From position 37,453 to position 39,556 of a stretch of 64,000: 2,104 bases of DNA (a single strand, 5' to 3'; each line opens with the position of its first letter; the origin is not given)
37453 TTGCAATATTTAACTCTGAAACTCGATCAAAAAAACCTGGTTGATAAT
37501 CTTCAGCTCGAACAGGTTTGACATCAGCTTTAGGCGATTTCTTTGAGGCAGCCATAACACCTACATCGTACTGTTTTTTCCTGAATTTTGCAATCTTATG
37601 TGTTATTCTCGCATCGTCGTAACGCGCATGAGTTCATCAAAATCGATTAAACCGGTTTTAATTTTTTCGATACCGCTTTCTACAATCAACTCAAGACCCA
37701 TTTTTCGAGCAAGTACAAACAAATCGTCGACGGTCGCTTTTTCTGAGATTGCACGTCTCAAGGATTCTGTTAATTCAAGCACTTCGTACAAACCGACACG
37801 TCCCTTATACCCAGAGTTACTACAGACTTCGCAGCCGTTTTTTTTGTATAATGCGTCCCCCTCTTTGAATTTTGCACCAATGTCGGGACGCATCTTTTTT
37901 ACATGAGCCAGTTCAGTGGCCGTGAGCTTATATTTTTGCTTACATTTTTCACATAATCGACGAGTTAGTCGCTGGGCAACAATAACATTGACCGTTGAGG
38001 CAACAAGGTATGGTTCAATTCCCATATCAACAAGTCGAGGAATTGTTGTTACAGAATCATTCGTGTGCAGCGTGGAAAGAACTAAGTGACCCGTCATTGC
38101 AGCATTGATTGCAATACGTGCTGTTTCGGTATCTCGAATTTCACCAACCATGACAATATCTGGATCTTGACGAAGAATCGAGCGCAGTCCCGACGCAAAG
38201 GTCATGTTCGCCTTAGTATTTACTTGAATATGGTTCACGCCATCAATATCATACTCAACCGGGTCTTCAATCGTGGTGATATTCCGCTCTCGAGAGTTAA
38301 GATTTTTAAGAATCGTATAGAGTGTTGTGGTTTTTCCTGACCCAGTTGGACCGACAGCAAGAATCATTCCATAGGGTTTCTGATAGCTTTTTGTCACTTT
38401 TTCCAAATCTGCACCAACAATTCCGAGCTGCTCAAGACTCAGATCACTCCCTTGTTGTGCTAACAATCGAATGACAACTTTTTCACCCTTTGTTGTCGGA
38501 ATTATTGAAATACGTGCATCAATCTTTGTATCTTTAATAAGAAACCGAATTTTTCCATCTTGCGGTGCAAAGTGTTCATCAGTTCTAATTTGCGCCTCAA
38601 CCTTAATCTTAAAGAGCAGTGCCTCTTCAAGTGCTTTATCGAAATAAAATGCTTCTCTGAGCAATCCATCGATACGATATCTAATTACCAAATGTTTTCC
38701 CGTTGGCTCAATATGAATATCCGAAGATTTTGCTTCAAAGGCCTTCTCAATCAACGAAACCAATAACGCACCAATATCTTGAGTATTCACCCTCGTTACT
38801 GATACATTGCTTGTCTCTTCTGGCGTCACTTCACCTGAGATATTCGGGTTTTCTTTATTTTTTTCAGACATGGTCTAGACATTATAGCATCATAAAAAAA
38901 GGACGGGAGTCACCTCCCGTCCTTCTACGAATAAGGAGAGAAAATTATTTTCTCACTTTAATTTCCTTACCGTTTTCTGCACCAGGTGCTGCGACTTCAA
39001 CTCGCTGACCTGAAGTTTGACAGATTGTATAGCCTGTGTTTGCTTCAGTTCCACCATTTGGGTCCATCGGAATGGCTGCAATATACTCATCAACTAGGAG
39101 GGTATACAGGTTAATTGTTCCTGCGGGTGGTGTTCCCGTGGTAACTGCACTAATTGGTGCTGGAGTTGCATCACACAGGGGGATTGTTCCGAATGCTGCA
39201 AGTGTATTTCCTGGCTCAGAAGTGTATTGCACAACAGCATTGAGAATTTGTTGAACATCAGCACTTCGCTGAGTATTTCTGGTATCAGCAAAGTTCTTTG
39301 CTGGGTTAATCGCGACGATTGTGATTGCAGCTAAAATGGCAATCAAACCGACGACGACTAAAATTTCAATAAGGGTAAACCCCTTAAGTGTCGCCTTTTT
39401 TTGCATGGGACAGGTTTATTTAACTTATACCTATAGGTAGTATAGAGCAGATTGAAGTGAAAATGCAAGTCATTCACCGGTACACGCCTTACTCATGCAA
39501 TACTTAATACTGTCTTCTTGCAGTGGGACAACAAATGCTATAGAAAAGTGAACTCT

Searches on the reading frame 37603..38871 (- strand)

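Call 3: search_protein_families(library=pfam, proteins=[window:37603-38871:-], max_evalue=0.01)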
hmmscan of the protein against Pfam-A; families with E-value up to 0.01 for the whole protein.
window:37603-38871:- (422 aa): 6 families
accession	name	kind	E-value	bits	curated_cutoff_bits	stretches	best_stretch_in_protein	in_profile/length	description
PF00437.27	T2SSE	-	9.3e-125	416.5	24.9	1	33-416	8-370/370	Type II/IV secretion system protein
PF25199.1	nSTAND_NTPase5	-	5.6e-05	23.4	34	1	149-216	22-91/145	Novel STAND NTPase 5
PF13401.12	AAA_22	-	0.00057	20.6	27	1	168-208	6-33/130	AAA domain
PF12775.13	AAA_7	-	0.001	19.1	25.8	1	168-201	34-67/181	P-loop containing dynein motor region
PF00005.33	ABC_tran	-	0.0046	18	25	1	171-207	15-51/137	ABC transporter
PF04851.21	ResIII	-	0.0064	16.9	22.5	0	157-196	13-52/164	Type III restriction enzyme, res subunit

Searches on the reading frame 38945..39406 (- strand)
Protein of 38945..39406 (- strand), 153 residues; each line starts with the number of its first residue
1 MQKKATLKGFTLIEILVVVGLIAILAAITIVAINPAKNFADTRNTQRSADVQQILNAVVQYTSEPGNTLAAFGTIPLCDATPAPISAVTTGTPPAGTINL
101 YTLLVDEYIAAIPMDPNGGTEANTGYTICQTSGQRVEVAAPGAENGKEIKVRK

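Call 3: search_protein_families(library=pfam, proteins=[window:38945-39406:-], max_evalue=0.01)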
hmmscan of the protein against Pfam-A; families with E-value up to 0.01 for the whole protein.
window:38945-39406:- (153 aa): 1 family
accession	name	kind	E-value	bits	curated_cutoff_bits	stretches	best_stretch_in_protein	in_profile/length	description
PF07963.17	N_methyl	-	3.1e-05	23.8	21.2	1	8-29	5-26/27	Prokaryotic N-terminal methylation motif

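Call 4: search_protein_families(library=ncbifam, proteins=[window:38945-39406:-], max_evalue=0.01)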
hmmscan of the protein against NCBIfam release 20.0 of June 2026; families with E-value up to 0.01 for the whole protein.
window:38945-39406:- (153 aa): 10 families
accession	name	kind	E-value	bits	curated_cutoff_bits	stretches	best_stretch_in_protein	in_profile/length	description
TIGR01710.1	typeII_sec_gspG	equivalog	1.5e-06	28.3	88.85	1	8-63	1-54/134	type II secretion system major pseudopilin GspG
TIGR02532.1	IV_pilin_GFxxxE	domain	2.5e-06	27.1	16.3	1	8-30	2-24/24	prepilin-type N-terminal cleavage/methylation domain-containing protein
NF007862.0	PRK10574.1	equivalog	3.7e-06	27.1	138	1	7-62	4-50/145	prepilin peptidase-dependent pilin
TIGR01708.2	typeII_sec_gspH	equivalog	5e-06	26.6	80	1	8-60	2-52/169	type II secretion system minor pseudopilin GspH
NF041013.1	T4P_ComGE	equivalog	1.7e-05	24.8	49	1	7-60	3-54/83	competence type IV pilus minor pilin ComGE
NF040999.1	pilin_ComGC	equivalog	0.00015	21.9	75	1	8-41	2-35/84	competence type IV pilus major pilin ComGC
NF041775.1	typeIV_PilA_Myxo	equivalog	0.00032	20.7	400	1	8-43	11-44/214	type IV pilin protein PilA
NF040982.1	ComGD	equivalog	0.0014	19.1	70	1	8-36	2-29/139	competence type IV pilus minor pilin ComGD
TIGR02596.1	TIGR02596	subfamily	0.0023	18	70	1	10-34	1-25/196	Verru_Chthon cassette protein D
NF007800.0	PRK10506.1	equivalog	0.0036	17.1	158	1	5-30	6-31/163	prepilin peptidase-dependent protein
